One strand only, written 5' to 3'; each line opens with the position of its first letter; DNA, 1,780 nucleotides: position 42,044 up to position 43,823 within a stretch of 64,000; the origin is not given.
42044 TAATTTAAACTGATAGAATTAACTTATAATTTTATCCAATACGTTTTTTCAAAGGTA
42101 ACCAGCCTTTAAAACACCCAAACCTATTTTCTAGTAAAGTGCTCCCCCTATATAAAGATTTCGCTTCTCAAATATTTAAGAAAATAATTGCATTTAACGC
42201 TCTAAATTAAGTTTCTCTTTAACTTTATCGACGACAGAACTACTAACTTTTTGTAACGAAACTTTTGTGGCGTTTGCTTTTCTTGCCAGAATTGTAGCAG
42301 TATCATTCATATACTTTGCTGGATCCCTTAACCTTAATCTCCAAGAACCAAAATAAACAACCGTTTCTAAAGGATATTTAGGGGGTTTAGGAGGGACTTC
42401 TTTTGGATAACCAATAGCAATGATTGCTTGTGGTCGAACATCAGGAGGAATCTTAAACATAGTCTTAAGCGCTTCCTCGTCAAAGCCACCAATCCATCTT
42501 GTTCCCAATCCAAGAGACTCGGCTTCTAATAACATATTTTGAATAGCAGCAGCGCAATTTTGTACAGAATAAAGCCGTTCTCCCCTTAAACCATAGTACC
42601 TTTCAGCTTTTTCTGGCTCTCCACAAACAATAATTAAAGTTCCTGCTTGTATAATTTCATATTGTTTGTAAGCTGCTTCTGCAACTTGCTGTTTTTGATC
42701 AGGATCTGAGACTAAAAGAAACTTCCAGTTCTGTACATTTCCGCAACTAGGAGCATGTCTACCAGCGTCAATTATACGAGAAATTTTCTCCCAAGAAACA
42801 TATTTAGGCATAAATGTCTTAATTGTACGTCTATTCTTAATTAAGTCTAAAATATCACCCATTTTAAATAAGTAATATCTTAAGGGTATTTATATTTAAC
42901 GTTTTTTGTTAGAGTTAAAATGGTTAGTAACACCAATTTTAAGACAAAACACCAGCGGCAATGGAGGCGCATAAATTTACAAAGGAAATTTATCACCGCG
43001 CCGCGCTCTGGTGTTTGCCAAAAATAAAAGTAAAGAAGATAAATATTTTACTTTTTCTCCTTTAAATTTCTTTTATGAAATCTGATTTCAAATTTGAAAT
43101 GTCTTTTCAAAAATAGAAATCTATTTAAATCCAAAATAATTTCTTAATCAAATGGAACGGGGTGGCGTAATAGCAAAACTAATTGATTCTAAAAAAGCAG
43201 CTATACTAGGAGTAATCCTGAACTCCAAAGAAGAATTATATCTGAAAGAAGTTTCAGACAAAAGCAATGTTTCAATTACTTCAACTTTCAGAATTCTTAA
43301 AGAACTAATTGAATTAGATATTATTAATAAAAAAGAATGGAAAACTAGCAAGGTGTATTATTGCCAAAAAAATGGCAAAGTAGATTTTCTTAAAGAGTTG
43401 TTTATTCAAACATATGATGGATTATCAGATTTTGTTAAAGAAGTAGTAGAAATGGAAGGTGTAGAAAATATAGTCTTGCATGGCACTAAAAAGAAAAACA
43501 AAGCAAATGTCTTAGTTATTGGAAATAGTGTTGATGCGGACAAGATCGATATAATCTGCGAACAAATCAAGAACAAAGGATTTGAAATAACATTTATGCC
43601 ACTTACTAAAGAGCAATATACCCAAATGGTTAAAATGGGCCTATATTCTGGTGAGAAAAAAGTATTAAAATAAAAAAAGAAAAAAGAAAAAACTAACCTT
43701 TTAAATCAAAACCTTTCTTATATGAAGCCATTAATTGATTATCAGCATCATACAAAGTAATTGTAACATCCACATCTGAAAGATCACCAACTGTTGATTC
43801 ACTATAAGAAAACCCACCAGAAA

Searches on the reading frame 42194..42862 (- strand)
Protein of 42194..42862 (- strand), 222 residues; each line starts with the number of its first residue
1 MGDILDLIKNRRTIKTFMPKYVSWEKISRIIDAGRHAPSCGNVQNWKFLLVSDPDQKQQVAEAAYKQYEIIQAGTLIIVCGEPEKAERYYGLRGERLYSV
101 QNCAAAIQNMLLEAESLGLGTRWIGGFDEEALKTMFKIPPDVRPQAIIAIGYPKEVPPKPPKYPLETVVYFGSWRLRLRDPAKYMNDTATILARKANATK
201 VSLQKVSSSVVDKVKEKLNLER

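Call 40: search_protein_families(library=pfam, proteins=[window:42194-42862:-], max_evalue=0.001)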
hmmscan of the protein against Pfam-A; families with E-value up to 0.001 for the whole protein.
window:42194-42862:- (222 aa): 2 families
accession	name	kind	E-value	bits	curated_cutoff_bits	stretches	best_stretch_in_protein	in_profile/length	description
PF00881.29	Nitroreductase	-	1.9e-33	116.5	23.5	2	65-152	82-167/167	Nitroreductase family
PF14512.11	TM1586_NiRdase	-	2.8e-10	40.6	27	1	102-156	83-136/215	Putative TM nitroreductase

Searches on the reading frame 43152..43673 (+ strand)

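Call 40: search_protein_families(library=pfam, proteins=[window:43152-43673:+], max_evalue=0.001)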
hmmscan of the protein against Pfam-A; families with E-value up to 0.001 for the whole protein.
window:43152-43673:+ (173 aa): 1 family
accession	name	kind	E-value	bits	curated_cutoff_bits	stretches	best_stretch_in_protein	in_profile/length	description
PF09339.16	HTH_IclR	-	0.00022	21.3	22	1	16-58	6-48/52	IclR helix-turn-helix domain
